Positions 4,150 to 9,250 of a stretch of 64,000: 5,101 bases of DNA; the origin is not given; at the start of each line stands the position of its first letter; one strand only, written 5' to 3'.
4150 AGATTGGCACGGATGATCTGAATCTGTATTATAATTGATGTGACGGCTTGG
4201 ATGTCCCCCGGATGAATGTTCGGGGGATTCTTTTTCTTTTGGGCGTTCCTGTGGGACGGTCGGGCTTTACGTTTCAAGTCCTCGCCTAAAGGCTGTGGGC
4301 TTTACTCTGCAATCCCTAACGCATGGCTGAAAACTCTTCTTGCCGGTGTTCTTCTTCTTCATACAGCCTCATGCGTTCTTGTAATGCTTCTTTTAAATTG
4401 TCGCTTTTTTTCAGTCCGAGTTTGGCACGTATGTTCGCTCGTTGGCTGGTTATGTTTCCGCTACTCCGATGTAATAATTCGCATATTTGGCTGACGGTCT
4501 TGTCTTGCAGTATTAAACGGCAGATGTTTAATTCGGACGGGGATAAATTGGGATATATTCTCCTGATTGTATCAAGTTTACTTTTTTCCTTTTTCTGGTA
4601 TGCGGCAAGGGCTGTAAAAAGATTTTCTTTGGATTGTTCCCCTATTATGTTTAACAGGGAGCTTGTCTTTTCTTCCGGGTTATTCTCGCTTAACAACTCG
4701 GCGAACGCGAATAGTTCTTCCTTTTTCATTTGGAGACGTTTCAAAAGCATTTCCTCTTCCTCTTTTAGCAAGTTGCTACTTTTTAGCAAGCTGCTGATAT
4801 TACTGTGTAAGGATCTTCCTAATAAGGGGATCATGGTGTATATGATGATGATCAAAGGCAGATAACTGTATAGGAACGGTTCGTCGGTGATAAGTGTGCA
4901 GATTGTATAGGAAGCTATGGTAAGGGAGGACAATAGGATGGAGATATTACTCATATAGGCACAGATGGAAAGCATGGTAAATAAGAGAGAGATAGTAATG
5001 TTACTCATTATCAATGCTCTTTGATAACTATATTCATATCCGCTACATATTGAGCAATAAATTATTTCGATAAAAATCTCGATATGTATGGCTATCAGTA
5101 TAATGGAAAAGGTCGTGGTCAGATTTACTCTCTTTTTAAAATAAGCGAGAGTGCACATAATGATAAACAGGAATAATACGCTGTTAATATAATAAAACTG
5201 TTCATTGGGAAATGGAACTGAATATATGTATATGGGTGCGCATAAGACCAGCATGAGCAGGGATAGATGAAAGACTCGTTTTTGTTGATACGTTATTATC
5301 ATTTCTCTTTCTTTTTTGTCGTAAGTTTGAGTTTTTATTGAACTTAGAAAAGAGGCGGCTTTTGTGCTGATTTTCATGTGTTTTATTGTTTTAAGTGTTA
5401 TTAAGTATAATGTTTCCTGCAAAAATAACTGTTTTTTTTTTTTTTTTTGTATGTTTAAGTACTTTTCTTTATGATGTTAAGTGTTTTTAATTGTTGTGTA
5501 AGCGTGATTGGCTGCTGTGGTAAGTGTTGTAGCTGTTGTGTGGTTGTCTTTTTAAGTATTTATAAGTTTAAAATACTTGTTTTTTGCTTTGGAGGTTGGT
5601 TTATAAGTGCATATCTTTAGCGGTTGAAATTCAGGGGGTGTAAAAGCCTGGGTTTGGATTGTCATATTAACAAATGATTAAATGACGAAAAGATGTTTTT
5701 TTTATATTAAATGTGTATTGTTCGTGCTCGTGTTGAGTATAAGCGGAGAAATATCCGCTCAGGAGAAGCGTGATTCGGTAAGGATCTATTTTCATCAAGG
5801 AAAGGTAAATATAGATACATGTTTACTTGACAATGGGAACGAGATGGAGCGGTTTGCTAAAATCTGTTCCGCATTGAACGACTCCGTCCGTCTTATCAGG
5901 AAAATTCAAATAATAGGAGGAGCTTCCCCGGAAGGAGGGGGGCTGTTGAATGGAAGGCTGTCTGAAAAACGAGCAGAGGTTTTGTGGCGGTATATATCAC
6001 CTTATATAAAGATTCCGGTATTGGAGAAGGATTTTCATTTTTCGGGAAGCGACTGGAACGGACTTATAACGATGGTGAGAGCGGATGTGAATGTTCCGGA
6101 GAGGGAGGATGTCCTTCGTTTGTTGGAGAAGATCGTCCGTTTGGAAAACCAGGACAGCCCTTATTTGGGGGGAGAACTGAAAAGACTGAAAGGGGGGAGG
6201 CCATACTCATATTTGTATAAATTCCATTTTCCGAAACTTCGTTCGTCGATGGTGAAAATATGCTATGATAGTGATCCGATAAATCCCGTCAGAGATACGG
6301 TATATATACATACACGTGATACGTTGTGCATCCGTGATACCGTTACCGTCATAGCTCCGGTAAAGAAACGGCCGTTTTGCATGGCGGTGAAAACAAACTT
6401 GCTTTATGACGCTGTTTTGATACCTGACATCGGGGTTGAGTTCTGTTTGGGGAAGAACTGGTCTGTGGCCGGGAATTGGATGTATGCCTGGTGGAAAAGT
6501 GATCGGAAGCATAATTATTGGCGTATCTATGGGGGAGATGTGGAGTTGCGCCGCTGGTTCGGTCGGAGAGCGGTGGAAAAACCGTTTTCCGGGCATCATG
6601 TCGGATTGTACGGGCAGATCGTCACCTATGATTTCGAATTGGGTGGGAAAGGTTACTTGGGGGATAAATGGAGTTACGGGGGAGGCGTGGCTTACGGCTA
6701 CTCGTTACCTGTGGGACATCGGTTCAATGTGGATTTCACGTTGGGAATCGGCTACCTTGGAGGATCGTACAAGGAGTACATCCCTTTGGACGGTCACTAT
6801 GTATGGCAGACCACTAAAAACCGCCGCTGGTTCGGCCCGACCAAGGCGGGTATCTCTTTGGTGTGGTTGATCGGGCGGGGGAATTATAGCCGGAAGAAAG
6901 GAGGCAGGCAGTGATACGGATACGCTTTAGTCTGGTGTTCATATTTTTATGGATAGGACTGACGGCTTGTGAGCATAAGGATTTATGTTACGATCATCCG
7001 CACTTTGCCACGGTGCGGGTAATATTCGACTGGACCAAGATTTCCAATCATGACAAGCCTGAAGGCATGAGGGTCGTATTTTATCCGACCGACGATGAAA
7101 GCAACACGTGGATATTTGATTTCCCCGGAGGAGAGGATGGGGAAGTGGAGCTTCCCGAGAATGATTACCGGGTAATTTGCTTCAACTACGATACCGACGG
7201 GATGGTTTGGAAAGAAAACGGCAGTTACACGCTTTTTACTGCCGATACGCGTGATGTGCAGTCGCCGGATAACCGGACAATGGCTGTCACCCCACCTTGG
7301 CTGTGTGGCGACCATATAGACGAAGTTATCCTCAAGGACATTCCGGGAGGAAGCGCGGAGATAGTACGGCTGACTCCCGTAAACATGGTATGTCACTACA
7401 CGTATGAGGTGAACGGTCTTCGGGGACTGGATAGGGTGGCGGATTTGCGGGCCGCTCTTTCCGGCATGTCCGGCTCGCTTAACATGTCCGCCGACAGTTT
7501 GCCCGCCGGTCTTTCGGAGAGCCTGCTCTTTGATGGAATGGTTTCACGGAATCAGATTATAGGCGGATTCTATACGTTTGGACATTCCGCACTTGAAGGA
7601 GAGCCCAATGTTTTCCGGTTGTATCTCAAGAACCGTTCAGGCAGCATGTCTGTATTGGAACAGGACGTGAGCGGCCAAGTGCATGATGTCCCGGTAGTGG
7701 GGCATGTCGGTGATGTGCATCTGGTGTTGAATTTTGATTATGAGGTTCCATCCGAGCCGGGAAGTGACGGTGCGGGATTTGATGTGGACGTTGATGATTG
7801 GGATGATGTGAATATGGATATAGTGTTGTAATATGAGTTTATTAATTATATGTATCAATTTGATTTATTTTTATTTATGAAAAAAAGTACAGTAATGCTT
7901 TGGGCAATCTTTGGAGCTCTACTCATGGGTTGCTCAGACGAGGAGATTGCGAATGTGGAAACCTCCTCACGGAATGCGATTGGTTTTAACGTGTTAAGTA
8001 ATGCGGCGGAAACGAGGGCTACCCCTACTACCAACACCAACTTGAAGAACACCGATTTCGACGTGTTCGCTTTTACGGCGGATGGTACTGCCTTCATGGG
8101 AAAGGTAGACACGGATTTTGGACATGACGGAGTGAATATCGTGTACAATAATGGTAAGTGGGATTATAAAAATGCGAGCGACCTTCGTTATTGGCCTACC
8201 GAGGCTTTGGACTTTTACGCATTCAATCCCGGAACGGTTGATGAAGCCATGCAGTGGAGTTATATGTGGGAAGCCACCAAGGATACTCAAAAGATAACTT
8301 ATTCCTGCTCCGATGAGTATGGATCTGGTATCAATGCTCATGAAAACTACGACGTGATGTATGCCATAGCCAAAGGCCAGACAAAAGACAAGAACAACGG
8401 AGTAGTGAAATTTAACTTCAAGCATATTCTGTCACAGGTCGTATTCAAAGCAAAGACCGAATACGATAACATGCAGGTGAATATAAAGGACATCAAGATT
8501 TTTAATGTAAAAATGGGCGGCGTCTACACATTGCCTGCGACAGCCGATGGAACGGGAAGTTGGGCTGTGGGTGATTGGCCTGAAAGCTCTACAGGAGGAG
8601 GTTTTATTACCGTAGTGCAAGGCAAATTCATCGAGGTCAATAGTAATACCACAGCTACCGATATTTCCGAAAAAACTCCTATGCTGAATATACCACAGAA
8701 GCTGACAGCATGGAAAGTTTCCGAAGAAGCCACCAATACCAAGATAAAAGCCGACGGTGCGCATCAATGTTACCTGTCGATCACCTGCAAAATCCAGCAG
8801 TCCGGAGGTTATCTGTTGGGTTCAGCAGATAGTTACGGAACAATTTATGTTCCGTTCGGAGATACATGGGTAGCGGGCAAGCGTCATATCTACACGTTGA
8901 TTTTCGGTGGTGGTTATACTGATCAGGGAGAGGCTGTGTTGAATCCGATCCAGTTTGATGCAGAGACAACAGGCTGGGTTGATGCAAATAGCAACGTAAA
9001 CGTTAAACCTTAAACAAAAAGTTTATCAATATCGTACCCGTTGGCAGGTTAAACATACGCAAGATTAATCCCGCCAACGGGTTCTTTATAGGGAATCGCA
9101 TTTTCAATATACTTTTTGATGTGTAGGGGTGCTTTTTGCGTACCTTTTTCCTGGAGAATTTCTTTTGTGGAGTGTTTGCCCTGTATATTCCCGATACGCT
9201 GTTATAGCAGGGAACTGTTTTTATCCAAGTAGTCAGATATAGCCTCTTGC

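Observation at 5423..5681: T17 homopolymer in the divergent control region between a membrane LuxR-type regulator and a fimbrial operon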

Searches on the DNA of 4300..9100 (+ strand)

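Call 12: search_dna_similar(query=window:4300-9100:+, collection=plasmids, mode=near, max_rows=40)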
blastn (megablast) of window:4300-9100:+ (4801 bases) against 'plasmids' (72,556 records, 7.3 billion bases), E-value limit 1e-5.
Records with a match: 24; places in all: 25; records where one place covers at least 80% of the query: 7.
Best place of each record, by identity: >=99% 3; 95-99% 5; 90-95% 9; 80-90% 7.
By first word of the organism name: Bacteroides 17; Parabacteroides 4; Phocaeicola 3.
By predicted mobility (MOB-suite, as given by PLSDB): conjugative 18; non-mobilizable 6.
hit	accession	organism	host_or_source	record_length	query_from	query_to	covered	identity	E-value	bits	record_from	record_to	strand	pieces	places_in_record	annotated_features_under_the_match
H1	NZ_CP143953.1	Phocaeicola vulgatus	Homo sapiens,cell culture,fecal sample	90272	1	4801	100%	100.0%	0e+0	8857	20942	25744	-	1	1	DUF3575 domain-containing protein | fimbrillin family protein | LuxR C-terminal-related transcriptional regulator | DUF5119 domain-containing protein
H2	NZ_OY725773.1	Parabacteroides distasonis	-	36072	1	4801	100%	99.9%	0e+0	8841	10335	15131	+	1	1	DUF3575 domain-containing protein | fimbrillin family protein | LuxR C-terminal-related transcriptional regulator | DUF5119 domain-containing protein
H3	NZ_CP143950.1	Parabacteroides distasonis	Homo sapiens,cell culture,fecal sample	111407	1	4801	100%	99.9%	0e+0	8833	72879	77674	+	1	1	DUF3575 domain-containing protein | fimbrillin family protein | LuxR C-terminal-related transcriptional regulator | DUF5119 domain-containing protein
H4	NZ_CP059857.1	Bacteroides zhangwenhongii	Homo sapiens,pure culture,feces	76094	1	4790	100%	96.2%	0e+0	7844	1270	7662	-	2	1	IS1380-like element IS613 family transposase | DUF3575 domain-containing protein | fimbrillin family protein | DUF5119 domain-containing protein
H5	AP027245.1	Bacteroides finegoldii DSM 17565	-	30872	1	4801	100%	95.8%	0e+0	7714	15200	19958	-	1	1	hypothetical protein (x4)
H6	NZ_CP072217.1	Bacteroides xylanisolvens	Homo sapiens,cultured bacterial ...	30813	1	4801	100%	95.4%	0e+0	7609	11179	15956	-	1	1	DUF3575 domain-containing protein | fimbrillin family protein | LuxR C-terminal-related transcriptional regulator | DUF5119 domain-containing protein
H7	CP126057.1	Phocaeicola dorei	Homo sapiens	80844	1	4801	100%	95.2%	0e+0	7535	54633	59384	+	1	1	fimbrillin family protein | DUF5119 domain-containing protein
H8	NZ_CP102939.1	Bacteroides cellulosilyticus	Blood(Human)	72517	1383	4801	71%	98.4%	0e+0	6015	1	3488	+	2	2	DUF3575 domain-containing protein | fimbrillin family protein | DUF5119 domain-containing protein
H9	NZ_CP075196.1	Bacteroides thetaiotaomicron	Homo sapiens,whole organism,feces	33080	2071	4801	57%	92.0%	0e+0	3814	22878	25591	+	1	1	fimbrillin family protein | DUF5119 domain-containing protein | DUF3575 domain-containing protein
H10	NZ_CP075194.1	Bacteroides thetaiotaomicron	Homo sapiens,whole organism,feces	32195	2071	4801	57%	92.0%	0e+0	3814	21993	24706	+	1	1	fimbrillin family protein | DUF5119 domain-containing protein | DUF3575 domain-containing protein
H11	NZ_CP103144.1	Bacteroides faecis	Homo sapiens,cell culture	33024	2071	4801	57%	92.0%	0e+0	3808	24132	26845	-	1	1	fimbrillin family protein | DUF5119 domain-containing protein | DUF3575 domain-containing protein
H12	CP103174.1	Bacteroides ovatus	Homo sapiens,cell culture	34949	2071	4801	52%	90.2%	0e+0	3241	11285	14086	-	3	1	fimbrillin family protein | DUF3575 domain-containing protein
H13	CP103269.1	Bacteroides thetaiotaomicron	Homo sapiens,cell culture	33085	2071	4790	51%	91.1%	0e+0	3316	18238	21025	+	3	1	fimbrillin family protein | DUF3575 domain-containing protein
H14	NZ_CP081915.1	Bacteroides faecis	Homo sapiens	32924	2071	4801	52%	89.6%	0e+0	3161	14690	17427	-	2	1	fimbrillin family protein | DUF5119 domain-containing protein | DUF3575 domain-containing protein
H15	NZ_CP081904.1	Parabacteroides goldsteinii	Homo sapiens,Left Flank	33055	2071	4801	52%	89.6%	0e+0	3156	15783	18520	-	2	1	fimbrillin family protein | DUF5119 domain-containing protein | DUF3575 domain-containing protein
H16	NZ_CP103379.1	Bacteroides thetaiotaomicron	Homo sapiens,cell culture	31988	2071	4801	52%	90.4%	0e+0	3243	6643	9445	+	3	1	fimbrillin family protein | DUF5119 domain-containing protein | DUF3575 domain-containing protein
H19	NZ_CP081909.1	Phocaeicola vulgatus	Homo sapiens,Peritoneal Fluid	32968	2071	4790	51%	90.6%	0e+0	3246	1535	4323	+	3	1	fimbrillin family protein | DUF5119 domain-containing protein | DUF3575 domain-containing protein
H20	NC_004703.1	Bacteroides thetaiotaomicron VPI-5482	-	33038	2071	4801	52%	89.9%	0e+0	3161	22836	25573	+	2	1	fimbrillin family protein | DUF5119 domain-containing protein | DUF3575 domain-containing protein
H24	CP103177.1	Parabacteroides distasonis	Homo sapiens,cell culture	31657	2071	4801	52%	89.4%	0e+0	3093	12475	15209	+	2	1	fimbrillin family protein | DUF5119 domain-containing protein | DUF3575 domain-containing protein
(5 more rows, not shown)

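Call 15: get_annotated_region(hit=H1, flank=6000)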
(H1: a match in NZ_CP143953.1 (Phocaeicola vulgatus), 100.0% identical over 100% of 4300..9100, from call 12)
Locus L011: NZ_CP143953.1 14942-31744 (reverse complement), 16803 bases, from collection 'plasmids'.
description: Phocaeicola vulgatus strain DFI.4.81 plasmid unnamed1, complete sequence
organism: Phocaeicola vulgatus (NCBI taxid 821)
taxonomy: Bacteria; Bacteroidota; Bacteroidia; Bacteroidales; Bacteroidaceae; Phocaeicola; Phocaeicola vulgatus
host: -; source: Homo sapiens,cell culture,fecal sample; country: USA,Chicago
typing (MOB-suite, as given by PLSDB): non-mobilizable; replicon rep_cluster_1702
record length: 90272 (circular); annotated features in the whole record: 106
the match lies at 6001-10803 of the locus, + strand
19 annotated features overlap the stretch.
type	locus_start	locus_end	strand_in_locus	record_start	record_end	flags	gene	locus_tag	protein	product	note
CDS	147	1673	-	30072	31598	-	-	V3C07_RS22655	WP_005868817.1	type II toxin-antitoxin system HipA family toxin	-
CDS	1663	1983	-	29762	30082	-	-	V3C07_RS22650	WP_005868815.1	helix-turn-helix transcriptional regulator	-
CDS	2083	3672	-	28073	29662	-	-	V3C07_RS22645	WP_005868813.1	type II toxin-antitoxin system HipA family toxin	-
CDS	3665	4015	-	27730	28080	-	-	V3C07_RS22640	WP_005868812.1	helix-turn-helix domain-containing protein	-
CDS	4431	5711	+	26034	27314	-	-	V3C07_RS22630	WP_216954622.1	ATP-binding protein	-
CDS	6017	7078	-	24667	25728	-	-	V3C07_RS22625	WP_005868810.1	LuxR C-terminal-related transcriptional regulator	-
CDS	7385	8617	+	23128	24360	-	-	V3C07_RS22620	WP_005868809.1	DUF3575 domain-containing protein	-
CDS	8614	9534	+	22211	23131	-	-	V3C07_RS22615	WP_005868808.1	DUF5119 domain-containing protein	-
CDS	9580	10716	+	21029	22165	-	-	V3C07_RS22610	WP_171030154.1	fimbrillin family protein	-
CDS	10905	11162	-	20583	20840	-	-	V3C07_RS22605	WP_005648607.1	hypothetical protein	-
CDS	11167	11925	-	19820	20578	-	-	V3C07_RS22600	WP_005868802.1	ParA family protein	-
CDS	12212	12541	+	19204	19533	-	-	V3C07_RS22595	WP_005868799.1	hypothetical protein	-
CDS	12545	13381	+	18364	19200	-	rhuM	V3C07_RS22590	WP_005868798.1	RhuM family protein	-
CDS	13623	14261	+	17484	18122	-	-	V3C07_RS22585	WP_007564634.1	recombinase family protein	-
CDS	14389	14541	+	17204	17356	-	-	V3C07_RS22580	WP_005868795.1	hypothetical protein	-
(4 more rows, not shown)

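Call 21: get_annotated_region(hit=H6, flank=1500)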
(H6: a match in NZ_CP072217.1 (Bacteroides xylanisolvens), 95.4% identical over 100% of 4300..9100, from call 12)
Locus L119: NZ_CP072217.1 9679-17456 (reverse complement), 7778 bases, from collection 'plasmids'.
description: Bacteroides xylanisolvens strain CL11T00C03 plasmid pBxylCL11T00C03-1, complete sequence
organism: Bacteroides xylanisolvens (NCBI taxid 371601)
taxonomy: Bacteria; Bacteroidota; Bacteroidia; Bacteroidales; Bacteroidaceae; Bacteroides; Bacteroides xylanisolvens
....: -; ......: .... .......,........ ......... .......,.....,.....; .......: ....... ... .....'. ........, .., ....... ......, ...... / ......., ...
typing (MOB-suite, as given by PLSDB): conjugative; replicon rep_cluster_1702; relaxase MOBB; mating-pair formation MPF_T
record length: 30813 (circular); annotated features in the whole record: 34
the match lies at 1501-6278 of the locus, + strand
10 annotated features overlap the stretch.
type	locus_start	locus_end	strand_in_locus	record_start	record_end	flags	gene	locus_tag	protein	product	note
CDS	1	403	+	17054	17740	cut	-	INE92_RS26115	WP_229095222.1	hypothetical protein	-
CDS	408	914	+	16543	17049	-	-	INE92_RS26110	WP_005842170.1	conjugal transfer protein TraO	-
CDS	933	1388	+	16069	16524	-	-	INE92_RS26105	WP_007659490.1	DUF4425 family protein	-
CDS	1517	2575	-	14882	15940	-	-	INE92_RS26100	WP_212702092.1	LuxR C-terminal-related transcriptional regulator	-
CDS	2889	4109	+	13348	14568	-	-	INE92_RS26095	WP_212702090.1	DUF3575 domain-containing protein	-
CDS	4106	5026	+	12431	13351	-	-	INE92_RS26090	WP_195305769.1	DUF5119 domain-containing protein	-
CDS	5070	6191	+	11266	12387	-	-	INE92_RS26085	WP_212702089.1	fimbrillin family protein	-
CDS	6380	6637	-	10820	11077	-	-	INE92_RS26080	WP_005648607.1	hypothetical protein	-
CDS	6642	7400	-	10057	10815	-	-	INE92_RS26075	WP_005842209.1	ParA family protein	-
CDS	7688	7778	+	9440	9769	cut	-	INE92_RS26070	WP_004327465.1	hypothetical protein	-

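Call 22: get_annotated_region(hit=H7, flank=1500)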
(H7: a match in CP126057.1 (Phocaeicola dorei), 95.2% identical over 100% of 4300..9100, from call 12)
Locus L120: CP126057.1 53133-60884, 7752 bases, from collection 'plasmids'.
description: Phocaeicola dorei strain 2 plasmid unnamed, complete sequence
organism: Phocaeicola dorei (NCBI taxid 357276)
taxonomy: Bacteria; Bacteroidota; Bacteroidia; Bacteroidales; Bacteroidaceae; Phocaeicola; Phocaeicola dorei
host: -; source: Homo sapiens; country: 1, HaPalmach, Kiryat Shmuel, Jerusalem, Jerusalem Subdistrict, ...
typing (MOB-suite, as given by PLSDB): non-mobilizable; replicon rep_cluster_1702
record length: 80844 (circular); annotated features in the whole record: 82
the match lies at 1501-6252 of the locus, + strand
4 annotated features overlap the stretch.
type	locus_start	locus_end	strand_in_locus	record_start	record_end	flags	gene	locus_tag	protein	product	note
CDS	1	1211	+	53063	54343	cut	-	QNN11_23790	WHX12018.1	ATP-binding protein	-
CDS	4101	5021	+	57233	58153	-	-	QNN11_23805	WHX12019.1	DUF5119 domain-containing protein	-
CDS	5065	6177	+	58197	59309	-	-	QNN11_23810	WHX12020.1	fimbrillin family protein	-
CDS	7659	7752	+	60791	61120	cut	-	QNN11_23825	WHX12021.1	hypothetical protein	-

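Call 23: get_annotated_region(hit=H20, flank=4000)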
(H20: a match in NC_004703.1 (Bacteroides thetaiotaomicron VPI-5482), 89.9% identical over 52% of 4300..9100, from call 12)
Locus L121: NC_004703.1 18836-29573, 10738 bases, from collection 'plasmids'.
description: Bacteroides thetaiotaomicron VPI-5482 plasmid p5482, complete sequence
organism: Bacteroides thetaiotaomicron VPI-5482 (NCBI taxid 226186)
taxonomy: Bacteria; Bacteroidota; Bacteroidia; Bacteroidales; Bacteroidaceae; Bacteroides; Bacteroides thetaiotaomicron; Bacteroides thetaiotaomicron VPI-5482
host: -; source: -; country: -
typing (MOB-suite, as given by PLSDB): conjugative; replicon rep_cluster_1702; relaxase MOBB; mating-pair formation MPF_T
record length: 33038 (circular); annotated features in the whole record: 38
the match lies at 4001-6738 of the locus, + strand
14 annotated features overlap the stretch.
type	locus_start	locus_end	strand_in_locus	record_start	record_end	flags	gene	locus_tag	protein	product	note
CDS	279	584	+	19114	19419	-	-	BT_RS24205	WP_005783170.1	hypothetical protein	-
CDS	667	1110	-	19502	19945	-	-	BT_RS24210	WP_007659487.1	hypothetical protein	-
CDS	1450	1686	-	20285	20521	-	-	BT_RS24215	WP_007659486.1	winged helix-turn-helix domain-containing protein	-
CDS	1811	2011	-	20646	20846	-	-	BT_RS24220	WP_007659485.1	winged helix-turn-helix domain-containing protein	-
CDS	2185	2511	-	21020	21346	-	-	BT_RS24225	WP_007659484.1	hypothetical protein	-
CDS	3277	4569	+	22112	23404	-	-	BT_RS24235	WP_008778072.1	DUF3575 domain-containing protein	-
CDS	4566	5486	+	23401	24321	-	-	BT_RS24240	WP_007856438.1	DUF5119 domain-containing protein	-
CDS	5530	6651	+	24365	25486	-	-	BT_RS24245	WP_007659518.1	fimbrillin family protein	-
CDS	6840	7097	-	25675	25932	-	-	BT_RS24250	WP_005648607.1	hypothetical protein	-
CDS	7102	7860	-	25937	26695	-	-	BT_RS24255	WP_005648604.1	ParA family protein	-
CDS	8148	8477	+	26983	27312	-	-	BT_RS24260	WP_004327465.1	hypothetical protein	-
CDS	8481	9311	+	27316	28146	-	rhuM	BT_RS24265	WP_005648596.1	RhuM family protein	-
CDS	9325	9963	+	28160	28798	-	-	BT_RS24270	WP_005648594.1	recombinase family protein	-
CDS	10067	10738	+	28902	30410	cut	-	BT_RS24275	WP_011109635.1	Fic family protein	-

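Call 40: get_annotated_region(hit=H9, flank=1300)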
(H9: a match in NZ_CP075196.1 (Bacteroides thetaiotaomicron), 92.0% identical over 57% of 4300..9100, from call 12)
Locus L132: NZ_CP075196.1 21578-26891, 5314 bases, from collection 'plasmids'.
description: Bacteroides thetaiotaomicron strain CL15T119C52 plasmid pBcT, complete sequence
organism: Bacteroides thetaiotaomicron (NCBI taxid 818)
taxonomy: Bacteria; Bacteroidota; Bacteroidia; Bacteroidales; Bacteroidaceae; Bacteroides; Bacteroides thetaiotaomicron
host: -; source: Homo sapiens,whole organism,feces; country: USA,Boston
typing (MOB-suite, as given by PLSDB): conjugative; replicon rep_cluster_1702; relaxase MOBB; mating-pair formation MPF_T
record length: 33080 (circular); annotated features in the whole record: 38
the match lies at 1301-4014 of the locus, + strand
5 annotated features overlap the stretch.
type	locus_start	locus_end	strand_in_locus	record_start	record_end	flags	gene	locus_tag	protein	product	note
CDS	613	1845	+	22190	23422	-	-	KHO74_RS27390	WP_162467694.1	DUF3575 domain-containing protein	-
CDS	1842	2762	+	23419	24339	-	-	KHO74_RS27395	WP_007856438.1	DUF5119 domain-containing protein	-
CDS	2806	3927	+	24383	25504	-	-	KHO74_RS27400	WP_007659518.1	fimbrillin family protein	-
CDS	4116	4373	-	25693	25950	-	-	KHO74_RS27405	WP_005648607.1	hypothetical protein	-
CDS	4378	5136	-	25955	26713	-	-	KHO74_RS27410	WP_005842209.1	ParA family protein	-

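Call 41: get_annotated_region(hit=H11, flank=1300)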
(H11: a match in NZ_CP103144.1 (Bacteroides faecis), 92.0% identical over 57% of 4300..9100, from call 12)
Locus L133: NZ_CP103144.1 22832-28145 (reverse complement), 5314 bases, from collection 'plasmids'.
description: Bacteroides faecis strain BFG-527 plasmid unnamed3, complete sequence
organism: Bacteroides faecis (NCBI taxid 674529)
taxonomy: Bacteria; Bacteroidota; Bacteroidia; Bacteroidales; Bacteroidaceae; Bacteroides; Bacteroides faecis
host: -; source: Homo sapiens,cell culture; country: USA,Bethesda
typing (MOB-suite, as given by PLSDB): conjugative; replicon rep_cluster_1702; relaxase MOBB; mating-pair formation MPF_T
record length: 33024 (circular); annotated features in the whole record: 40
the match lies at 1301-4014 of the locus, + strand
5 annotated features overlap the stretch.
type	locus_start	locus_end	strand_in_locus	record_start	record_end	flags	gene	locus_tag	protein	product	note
CDS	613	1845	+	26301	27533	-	-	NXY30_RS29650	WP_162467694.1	DUF3575 domain-containing protein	-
CDS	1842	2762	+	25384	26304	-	-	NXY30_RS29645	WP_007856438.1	DUF5119 domain-containing protein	-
CDS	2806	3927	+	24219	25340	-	-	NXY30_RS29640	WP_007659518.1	fimbrillin family protein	-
CDS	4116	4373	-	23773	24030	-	-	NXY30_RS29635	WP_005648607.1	hypothetical protein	-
CDS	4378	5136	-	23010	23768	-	-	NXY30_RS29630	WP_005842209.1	ParA family protein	-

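Call 42: get_annotated_region(hit=H12, flank=1300)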
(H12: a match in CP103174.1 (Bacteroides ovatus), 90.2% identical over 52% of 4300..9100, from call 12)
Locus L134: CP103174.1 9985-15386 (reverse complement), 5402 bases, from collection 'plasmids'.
description: Bacteroides ovatus strain BFG-126 plasmid unnamed2, complete sequence
organism: Bacteroides ovatus (NCBI taxid 28116)
taxonomy: Bacteria; Bacteroidota; Bacteroidia; Bacteroidales; Bacteroidaceae; Bacteroides; Bacteroides ovatus
host: -; source: Homo sapiens,cell culture; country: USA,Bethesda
typing (MOB-suite, as given by PLSDB): conjugative; replicon rep_cluster_1702; relaxase MOBB; mating-pair formation MPF_T
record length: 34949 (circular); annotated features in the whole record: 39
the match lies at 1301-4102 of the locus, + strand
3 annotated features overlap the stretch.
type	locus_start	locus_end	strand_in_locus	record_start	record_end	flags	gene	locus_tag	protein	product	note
CDS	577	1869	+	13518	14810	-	-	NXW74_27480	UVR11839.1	DUF3575 domain-containing protein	-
CDS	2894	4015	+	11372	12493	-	-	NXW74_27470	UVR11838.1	fimbrillin family protein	-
CDS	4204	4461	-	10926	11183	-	-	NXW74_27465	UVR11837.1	hypothetical protein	-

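Call 43: get_annotated_region(hit=H13, flank=1300)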
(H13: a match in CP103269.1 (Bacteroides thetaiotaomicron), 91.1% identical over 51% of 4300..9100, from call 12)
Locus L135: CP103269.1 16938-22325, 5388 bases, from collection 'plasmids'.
description: Bacteroides thetaiotaomicron strain BFG-478 plasmid unnamed1, complete sequence
organism: Bacteroides thetaiotaomicron (NCBI taxid 818)
taxonomy: Bacteria; Bacteroidota; Bacteroidia; Bacteroidales; Bacteroidaceae; Bacteroides; Bacteroides thetaiotaomicron
host: -; source: Homo sapiens,cell culture; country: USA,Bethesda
typing (MOB-suite, as given by PLSDB): conjugative; replicon rep_cluster_1702; relaxase MOBB; mating-pair formation MPF_T
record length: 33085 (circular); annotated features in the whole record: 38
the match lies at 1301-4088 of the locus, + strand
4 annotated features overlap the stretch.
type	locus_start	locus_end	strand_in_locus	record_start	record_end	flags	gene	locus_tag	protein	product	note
CDS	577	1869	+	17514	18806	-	-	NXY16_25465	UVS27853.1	DUF3575 domain-containing protein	-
CDS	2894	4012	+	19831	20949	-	-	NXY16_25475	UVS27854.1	fimbrillin family protein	-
CDS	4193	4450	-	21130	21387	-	-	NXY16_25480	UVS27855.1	hypothetical protein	-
CDS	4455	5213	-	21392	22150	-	-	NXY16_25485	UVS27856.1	ParA family protein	-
